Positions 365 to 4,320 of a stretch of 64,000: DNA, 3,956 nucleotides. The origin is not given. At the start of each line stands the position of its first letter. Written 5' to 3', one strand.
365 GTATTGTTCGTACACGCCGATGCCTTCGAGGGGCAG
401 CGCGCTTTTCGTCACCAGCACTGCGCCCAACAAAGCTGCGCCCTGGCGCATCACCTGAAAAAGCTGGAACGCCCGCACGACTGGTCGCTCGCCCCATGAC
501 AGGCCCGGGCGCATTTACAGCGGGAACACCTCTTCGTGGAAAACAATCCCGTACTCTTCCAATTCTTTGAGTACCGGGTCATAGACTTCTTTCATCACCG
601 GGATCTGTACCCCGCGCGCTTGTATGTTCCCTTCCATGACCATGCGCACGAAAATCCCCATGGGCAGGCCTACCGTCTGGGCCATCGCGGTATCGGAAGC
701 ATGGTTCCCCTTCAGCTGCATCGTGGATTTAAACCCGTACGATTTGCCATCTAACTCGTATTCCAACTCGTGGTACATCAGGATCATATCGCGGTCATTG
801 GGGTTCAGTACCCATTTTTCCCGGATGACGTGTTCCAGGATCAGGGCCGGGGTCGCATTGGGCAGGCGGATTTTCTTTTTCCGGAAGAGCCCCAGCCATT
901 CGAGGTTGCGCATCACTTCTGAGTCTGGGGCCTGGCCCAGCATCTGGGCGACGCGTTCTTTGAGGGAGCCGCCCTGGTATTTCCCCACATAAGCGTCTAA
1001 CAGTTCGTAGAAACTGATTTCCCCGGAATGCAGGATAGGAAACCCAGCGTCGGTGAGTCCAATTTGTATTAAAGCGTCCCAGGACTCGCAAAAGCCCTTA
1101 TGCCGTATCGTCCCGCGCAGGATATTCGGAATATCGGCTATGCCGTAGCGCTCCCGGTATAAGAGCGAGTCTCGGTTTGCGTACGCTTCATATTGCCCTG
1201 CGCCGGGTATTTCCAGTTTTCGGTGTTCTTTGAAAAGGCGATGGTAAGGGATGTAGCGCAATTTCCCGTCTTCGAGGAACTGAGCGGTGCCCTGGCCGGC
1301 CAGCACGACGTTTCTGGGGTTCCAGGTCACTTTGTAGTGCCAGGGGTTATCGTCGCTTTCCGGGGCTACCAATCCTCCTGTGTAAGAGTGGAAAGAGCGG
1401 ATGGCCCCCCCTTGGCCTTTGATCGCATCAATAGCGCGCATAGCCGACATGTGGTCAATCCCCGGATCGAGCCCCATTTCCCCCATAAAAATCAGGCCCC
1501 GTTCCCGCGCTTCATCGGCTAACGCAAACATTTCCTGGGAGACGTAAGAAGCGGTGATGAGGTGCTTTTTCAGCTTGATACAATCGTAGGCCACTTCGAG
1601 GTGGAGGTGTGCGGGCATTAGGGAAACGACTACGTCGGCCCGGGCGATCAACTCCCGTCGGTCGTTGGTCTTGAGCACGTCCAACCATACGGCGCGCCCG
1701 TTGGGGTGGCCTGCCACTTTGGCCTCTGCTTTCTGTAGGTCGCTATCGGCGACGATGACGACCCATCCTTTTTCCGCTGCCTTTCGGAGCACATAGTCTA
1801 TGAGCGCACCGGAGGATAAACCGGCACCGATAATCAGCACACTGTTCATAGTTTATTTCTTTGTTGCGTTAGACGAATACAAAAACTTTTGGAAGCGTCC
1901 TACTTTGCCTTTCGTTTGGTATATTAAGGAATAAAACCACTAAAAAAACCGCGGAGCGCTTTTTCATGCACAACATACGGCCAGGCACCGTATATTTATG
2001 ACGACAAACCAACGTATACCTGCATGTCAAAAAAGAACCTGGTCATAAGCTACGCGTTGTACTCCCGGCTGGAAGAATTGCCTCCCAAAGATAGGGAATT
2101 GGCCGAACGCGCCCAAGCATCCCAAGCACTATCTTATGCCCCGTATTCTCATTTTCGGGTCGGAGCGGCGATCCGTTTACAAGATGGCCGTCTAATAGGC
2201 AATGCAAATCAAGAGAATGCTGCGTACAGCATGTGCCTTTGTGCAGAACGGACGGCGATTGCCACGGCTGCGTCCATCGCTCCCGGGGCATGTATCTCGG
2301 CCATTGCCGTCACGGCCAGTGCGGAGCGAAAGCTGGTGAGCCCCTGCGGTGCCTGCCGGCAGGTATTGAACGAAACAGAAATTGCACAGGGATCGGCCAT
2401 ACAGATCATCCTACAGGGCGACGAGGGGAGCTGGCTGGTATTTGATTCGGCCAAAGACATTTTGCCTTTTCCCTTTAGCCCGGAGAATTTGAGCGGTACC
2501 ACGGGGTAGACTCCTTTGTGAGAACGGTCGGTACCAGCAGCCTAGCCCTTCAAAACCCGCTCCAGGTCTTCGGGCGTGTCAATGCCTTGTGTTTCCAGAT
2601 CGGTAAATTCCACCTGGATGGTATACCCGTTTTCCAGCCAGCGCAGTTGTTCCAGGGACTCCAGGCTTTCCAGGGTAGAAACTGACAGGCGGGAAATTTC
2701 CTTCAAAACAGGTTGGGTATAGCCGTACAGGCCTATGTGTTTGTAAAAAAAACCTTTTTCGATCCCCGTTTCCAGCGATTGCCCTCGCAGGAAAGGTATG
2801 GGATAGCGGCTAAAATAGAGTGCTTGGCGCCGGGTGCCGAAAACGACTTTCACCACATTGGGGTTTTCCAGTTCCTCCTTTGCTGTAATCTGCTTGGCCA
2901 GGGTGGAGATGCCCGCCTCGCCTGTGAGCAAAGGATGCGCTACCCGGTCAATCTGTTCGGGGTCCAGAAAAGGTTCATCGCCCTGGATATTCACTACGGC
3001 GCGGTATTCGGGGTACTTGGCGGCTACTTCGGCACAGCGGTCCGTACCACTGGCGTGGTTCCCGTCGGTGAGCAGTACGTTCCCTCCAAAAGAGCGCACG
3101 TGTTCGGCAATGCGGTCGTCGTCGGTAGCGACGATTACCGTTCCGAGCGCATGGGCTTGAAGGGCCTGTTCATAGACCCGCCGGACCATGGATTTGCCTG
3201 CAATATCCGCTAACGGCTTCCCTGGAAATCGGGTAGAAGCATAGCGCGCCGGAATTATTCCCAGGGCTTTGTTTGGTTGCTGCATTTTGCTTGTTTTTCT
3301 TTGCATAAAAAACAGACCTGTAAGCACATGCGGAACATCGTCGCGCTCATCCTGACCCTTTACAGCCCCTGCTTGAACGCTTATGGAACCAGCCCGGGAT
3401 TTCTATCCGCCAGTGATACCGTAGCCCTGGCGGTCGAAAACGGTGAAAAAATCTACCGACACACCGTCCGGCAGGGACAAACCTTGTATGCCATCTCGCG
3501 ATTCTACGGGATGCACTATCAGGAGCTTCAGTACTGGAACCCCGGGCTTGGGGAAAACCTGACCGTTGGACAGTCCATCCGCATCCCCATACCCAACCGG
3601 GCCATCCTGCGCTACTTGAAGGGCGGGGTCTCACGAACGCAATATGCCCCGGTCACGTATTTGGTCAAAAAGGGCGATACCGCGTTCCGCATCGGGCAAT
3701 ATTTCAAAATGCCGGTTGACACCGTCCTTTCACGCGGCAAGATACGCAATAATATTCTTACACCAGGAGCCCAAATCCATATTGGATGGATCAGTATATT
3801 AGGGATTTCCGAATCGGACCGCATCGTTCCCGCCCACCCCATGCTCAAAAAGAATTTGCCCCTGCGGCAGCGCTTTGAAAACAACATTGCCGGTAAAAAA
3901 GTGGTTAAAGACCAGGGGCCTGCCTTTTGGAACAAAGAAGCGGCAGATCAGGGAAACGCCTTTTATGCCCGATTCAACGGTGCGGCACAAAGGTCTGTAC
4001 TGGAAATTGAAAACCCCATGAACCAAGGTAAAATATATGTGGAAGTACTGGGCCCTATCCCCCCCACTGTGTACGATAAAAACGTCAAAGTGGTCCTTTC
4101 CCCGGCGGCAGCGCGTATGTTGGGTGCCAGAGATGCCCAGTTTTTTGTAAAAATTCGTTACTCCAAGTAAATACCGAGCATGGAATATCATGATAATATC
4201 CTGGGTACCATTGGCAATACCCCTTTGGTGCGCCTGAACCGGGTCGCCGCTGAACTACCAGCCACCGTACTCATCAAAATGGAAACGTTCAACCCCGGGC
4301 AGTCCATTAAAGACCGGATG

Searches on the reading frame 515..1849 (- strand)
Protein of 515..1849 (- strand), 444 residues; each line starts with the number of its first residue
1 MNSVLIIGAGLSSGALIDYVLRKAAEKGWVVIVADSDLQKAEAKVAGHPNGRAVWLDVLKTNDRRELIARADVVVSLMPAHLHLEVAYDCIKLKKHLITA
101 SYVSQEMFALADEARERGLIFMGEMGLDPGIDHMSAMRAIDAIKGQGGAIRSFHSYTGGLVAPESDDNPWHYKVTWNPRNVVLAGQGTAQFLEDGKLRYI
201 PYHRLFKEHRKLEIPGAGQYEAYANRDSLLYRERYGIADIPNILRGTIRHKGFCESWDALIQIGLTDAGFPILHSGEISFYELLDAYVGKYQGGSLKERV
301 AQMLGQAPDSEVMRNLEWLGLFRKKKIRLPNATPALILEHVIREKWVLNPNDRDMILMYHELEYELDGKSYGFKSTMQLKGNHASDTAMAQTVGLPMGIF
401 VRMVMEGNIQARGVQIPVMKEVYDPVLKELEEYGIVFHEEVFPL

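Call 74: search_protein_families(library=pfam, proteins=[window:515-1849:-])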
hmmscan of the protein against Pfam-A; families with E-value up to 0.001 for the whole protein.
window:515-1849:- (444 aa): 3 families
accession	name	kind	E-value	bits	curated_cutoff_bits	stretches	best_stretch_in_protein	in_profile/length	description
PF16653.10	Sacchrp_dh_C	-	2.2e-74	251.3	31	1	126-435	1-265/265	Saccharopine dehydrogenase C-terminal domain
PF03435.24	Sacchrp_dh_NADP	-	1.4e-15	58.2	25.1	1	4-122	1-129/129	Saccharopine dehydrogenase NADP binding domain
PF01408.29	GFO_IDH_MocA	-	0.00085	20.4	24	0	4-121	3-116/120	Oxidoreductase family, NAD-binding Rossmann fold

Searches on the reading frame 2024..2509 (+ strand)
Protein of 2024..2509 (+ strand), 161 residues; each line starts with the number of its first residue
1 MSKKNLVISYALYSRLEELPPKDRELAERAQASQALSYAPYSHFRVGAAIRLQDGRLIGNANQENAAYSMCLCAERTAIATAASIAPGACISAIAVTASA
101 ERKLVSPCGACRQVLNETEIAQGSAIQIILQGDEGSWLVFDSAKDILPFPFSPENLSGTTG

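Call 74: search_protein_families(library=pfam, proteins=[window:2024-2509:+])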
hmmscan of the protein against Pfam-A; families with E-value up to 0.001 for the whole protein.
window:2024-2509:+ (161 aa): 2 families
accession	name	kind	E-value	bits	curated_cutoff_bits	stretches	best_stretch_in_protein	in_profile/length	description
PF00383.29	dCMP_cyt_deam_1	-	6.2e-15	55.4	25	1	22-121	3-96/102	Cytidine and deoxycytidylate deaminase zinc-binding region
PF08211.18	dCMP_cyt_deam_2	-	6.8e-07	30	25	1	21-84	39-102/130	Cytidine and deoxycytidylate deaminase zinc-binding region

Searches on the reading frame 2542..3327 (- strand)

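Call 74: search_protein_families(library=pfam, proteins=[window:2542-3327:-])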
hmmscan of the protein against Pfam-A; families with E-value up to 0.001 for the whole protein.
window:2542-3327:- (261 aa): 2 families
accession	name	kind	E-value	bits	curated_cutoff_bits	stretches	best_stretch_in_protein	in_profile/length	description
PF02348.25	CTP_transf_3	-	1.2e-56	192.4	22.6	1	23-237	2-217/217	Cytidylyltransferase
PF12804.13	NTP_transf_3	-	3.2e-09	37.6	27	1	32-142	10-120/160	MobA-like NTP transferase domain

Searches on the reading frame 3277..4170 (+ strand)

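Call 74: search_protein_families(library=pfam, proteins=[window:3277-4170:+])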
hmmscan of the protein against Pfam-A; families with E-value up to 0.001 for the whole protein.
window:3277-4170:+ (297 aa): 2 families
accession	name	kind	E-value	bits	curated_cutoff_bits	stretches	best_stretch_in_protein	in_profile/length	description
PF01476.26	LysM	-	2.5e-15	56.6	20.9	1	62-104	1-43/43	LysM domain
PF23457.1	LysM2_NFP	-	5.9e-05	23.5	36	0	62-105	8-55/56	NFP LysM2 domain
